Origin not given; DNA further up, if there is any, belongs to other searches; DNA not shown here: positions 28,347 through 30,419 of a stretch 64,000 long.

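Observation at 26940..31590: Sigma-54-driven operon: omega-aminotransferase, tungsten aldehyde:ferredoxin oxidoreductase and glutamate dehydrogenase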

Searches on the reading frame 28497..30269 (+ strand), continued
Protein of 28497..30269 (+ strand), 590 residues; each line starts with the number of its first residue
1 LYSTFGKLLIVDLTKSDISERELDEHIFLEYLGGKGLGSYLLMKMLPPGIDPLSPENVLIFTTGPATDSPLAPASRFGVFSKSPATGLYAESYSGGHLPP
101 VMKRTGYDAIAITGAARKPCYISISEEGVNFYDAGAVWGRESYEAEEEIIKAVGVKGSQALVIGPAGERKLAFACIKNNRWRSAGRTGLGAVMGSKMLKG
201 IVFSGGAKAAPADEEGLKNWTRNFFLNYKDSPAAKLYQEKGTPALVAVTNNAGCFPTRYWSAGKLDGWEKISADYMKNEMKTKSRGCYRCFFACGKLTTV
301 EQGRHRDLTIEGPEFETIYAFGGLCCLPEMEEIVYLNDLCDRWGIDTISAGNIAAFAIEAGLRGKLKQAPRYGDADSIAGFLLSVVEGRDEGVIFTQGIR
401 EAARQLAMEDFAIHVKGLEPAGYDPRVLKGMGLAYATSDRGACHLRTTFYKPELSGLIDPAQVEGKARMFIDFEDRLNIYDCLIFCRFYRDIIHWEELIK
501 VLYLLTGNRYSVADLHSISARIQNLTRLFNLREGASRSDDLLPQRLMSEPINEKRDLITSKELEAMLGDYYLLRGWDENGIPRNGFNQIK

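Call 65: search_solved_structures(query=window:28497-30269:+, max_evalue=1e-95, show_alignments=2)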
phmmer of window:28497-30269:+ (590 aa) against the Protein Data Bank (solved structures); distinct sequences matched with E-value up to 1e-95: 2.
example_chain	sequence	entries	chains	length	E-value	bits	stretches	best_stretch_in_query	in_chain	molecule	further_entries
9mqx_D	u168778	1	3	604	9.9e-106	357.8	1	1-583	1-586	Aldehyde:ferredoxin oxidoreductase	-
1aor_A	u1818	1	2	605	2.6e-100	339.9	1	1-584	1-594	ALDEHYDE FERREDOXIN OXIDOREDUCTASE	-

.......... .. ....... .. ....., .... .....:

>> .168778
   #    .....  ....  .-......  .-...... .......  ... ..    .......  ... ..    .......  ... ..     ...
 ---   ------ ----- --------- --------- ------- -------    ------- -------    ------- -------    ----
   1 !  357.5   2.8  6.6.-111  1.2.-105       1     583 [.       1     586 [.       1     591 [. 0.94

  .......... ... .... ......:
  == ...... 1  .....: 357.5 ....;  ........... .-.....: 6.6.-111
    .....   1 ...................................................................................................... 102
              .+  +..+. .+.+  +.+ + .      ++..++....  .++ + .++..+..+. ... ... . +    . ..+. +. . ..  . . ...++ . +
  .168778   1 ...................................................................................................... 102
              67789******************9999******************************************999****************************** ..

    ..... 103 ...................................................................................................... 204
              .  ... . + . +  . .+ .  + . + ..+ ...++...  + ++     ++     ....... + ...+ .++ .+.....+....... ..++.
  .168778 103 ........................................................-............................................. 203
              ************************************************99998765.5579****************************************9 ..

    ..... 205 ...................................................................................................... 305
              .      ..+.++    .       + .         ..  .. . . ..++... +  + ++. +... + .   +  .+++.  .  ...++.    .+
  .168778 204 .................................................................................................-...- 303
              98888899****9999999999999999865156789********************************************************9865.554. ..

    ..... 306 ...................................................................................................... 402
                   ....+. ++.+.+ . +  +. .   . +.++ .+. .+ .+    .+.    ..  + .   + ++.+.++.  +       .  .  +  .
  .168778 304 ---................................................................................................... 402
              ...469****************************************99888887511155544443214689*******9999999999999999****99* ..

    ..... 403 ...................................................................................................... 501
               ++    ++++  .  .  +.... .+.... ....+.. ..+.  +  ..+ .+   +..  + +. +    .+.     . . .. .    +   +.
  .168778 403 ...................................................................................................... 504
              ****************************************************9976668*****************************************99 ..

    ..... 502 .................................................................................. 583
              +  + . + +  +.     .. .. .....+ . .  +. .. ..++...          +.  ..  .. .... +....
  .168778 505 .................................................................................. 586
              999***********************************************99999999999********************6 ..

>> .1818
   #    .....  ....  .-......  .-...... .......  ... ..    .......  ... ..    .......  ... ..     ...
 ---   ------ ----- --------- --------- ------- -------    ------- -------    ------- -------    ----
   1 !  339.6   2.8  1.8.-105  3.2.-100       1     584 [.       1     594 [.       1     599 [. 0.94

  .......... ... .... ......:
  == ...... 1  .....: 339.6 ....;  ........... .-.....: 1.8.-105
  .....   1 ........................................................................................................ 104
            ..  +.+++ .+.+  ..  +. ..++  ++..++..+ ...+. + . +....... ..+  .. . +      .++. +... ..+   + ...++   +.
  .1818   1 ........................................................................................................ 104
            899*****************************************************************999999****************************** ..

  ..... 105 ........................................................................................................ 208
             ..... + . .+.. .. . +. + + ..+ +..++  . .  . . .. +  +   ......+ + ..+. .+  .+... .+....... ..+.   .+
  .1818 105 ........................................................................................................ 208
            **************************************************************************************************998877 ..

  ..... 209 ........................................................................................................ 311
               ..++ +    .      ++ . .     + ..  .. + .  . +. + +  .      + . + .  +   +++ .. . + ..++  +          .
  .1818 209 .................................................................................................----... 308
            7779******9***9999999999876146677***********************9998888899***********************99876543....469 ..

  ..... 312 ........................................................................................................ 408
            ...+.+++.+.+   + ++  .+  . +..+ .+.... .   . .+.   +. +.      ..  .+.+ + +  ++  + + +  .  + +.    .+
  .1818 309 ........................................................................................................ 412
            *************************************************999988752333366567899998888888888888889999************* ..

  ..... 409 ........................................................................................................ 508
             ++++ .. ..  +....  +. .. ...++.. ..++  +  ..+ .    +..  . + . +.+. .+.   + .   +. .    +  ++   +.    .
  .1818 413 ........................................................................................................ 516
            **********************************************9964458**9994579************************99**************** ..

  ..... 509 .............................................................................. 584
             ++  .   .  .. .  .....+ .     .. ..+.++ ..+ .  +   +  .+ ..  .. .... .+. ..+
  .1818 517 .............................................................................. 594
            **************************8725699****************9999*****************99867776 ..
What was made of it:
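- On AOR/WOR family of pterin aldehyde oxidoreductases: Residues 1-584 align to residues 1-594 of 1aor (call 65).
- Checked: Residue 1 aligns with residue 1 of P. furiosus AOR (call 65).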

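Call 78: search_protein_families(library=pfam, max_evalue=0.000001, proteins=[L042:8722-10365:+, L042:6426-6863:+, L058:4882-5616:+, L058:3917-4885:+, L097:5814-6974:+, L097:8788-9693:+, L089:5094-6809:-, L089:4031-5050:-, L022:5327-6676:+, L022:8829-10319:+])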
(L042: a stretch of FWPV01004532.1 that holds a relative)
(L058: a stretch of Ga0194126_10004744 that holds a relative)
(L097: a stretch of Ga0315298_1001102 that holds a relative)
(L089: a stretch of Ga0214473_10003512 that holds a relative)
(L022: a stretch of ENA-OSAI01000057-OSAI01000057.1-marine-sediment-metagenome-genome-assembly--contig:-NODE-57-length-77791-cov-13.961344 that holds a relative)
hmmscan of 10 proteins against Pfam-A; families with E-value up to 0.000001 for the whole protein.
L042:8722-10365:+ (547 aa): 3 families
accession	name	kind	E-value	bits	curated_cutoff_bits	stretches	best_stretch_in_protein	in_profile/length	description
PF02518.31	HATPase_c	-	3.3e-25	89.1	26.4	1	409-516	2-110/111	Histidine kinase-, DNA gyrase B-, and HSP90-like ATPase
PF00512.31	HisKA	-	1e-14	54.8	26.9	1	301-364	2-64/66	His Kinase A (phospho-acceptor) domain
PF00672.30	HAMP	-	1.9e-12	47.8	25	1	210-261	1-52/53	HAMP domain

L042:6426-6863:+ (145 aa): 0 families

L058:4882-5616:+ (244 aa): 2 families
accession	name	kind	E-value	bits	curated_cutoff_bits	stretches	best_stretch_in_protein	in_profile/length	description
PF01061.29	ABC2_membrane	-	1.9e-24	86.9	26.9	1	7-206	3-208/211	ABC-2 type transporter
PF12698.13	ABC2_membrane_3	-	5.8e-16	58.9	31.6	1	43-235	154-346/347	ABC-2 family transporter protein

L058:3917-4885:+ (322 aa): 2 families
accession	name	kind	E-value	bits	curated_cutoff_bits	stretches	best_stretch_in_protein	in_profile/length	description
PF00005.33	ABC_tran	-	8.8e-28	98.1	25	1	20-163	2-137/137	ABC transporter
PF13304.12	AAA_21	-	1.5e-14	55.3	27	1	133-192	236-298/304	AAA domain, putative AbiEii toxin, Type IV TA system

L097:5814-6974:+ (386 aa): 3 families
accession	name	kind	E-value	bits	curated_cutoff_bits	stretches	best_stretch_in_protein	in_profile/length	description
PF25137.1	ADH_Fe_C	-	2.8e-60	203.8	27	1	190-386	1-194/194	Fe-containing alcohol dehydrogenase family, C-terminal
PF00465.25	Fe-ADH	-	9.2e-54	182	31.3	1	12-179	2-168/168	Iron-containing alcohol dehydrogenase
PF13685.12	Fe-ADH_2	-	2.2e-11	44.4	28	1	17-111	3-95/149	Iron-containing alcohol dehydrogenase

L097:8788-9693:+ (301 aa): 1 family
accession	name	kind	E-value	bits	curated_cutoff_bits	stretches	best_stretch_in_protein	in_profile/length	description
PF16575.11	CLP1_P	-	3.2e-38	131.9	26.6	1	27-206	1-187/188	mRNA cleavage and polyadenylation factor CLP1 P-loop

L089:5094-6809:- (571 aa): 2 families
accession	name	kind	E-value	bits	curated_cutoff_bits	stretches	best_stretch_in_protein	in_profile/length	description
PF02129.25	Peptidase_S15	-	1.7e-43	149.6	23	1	32-313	1-257/262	X-Pro dipeptidyl-peptidase (S15 family)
PF08530.16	PepX_C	-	1.8e-30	106.9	22.5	1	343-565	2-216/217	X-Pro dipeptidyl-peptidase C-terminal non-catalytic domain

L089:4031-5050:- (339 aa): 1 family
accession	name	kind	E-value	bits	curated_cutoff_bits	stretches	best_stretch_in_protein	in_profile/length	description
PF03480.18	DctP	-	8.4e-46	157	23.4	1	43-313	8-282/286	Bacterial extracellular solute-binding protein, family 7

L022:5327-6676:+ (449 aa): 0 families

L022:8829-10319:+ (496 aa): 2 families
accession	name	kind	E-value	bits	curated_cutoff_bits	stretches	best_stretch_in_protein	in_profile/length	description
PF13336.12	AcetylCoA_hyd_C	-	9.4e-49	165.7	23.7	1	318-464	1-153/154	Acetyl-CoA hydrolase/transferase C-terminal domain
PF02550.21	AcetylCoA_hydro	-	1.1e-34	120.7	24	1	6-216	1-197/198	Acetyl-CoA hydrolase/transferase N-terminal domain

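Call 80: find_encoding_contigs(protein=P0110, flank=5000, max_places=1)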
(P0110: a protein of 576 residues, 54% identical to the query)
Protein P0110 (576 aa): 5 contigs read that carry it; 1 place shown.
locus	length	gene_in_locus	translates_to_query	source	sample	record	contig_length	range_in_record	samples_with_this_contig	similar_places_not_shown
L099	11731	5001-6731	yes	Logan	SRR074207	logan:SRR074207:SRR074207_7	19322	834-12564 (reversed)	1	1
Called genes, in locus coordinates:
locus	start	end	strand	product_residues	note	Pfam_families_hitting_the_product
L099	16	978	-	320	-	PF01545:Cation_efflux, PF16916:ZT_dimer (weak)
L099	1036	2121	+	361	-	PF01699:Na_Ca_ex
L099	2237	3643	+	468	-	PF00989:PAS (weak), PF00158:Sigma54_activat, PF14532:Sigma54_activ_2, PF07728:AAA_5, PF25601:AAA_lid_14, PF18024:HTH_50, PF02954:HTH_8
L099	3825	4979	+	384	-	PF00465:Fe-ADH, PF13685:Fe-ADH_2, PF25137:ADH_Fe_C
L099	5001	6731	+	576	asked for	PF02730:AFOR_N, PF01314:AFOR_C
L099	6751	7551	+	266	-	PF00753:Lactamase_B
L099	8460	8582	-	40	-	-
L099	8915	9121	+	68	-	-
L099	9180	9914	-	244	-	PF13566:DUF4130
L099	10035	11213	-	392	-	PF04055:Radical_SAM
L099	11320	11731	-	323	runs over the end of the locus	PF01925:TauE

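Call 81: find_encoding_contigs(protein=P0070, flank=5000, max_places=1)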
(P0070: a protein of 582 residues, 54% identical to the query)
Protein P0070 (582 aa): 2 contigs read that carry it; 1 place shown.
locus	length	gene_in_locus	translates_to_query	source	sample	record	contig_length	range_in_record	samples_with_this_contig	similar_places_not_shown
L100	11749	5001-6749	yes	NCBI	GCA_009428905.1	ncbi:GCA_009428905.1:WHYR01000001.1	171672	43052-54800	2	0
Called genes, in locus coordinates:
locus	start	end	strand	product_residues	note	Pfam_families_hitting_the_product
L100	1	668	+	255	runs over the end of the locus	PF07900:DUF1670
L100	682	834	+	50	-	-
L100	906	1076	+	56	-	PF18024:HTH_50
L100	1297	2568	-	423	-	PF02812:ELFV_dehydrog_N, PF00208:ELFV_dehydrog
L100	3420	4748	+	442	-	PF00202:Aminotran_3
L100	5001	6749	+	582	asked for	PF02730:AFOR_N, PF01314:AFOR_C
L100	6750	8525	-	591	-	PF13185:GAF_2, PF00989:PAS, PF08448:PAS_4, PF13188:PAS_8, PF13426:PAS_9, PF00158:Sigma54_activat, PF14532:Sigma54_activ_2, PF25601:AAA_lid_14, +2 more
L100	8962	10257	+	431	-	PF02812:ELFV_dehydrog_N, PF00208:ELFV_dehydrog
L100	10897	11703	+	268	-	PF00795:CN_hydrolase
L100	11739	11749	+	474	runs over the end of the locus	PF00324:AA_permease, PF13520:AA_permease_2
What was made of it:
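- A CN_hydrolase lies nearby in L100 (call 81).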

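Call 82: find_encoding_contigs(protein=P0061, flank=5000, max_places=1)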
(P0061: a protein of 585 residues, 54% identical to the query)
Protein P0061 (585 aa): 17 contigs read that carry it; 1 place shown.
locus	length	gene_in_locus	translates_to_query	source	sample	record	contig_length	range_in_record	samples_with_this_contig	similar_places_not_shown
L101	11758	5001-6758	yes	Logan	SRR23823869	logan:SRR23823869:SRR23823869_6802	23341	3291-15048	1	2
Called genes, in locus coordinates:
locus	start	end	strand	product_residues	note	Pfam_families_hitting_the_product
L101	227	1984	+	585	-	PF00989:PAS, PF00989:PAS, PF08448:PAS_4, PF13426:PAS_9, PF00158:Sigma54_activat, PF14532:Sigma54_activ_2, PF25601:AAA_lid_14, PF18024:HTH_50, +4 more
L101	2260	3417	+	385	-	PF00465:Fe-ADH, PF13685:Fe-ADH_2, PF25137:ADH_Fe_C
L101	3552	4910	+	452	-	-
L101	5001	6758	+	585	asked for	PF02730:AFOR_N, PF01314:AFOR_C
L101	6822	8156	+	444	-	PF00266:Aminotran_5, PF00155:Aminotran_1_2, PF01041:DegT_DnrJ_EryC1, PF01053:Cys_Met_Meta_PP, PF01212:Beta_elim_lyase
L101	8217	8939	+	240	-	PF02120:Flg_hook (weak)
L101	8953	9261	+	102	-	PF01312:Bac_export_2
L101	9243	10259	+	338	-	PF13280:WYL, PF25583:WCX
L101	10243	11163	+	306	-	PF08797:HIRAN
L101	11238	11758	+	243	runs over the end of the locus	PF01881:Cas_Cas6_C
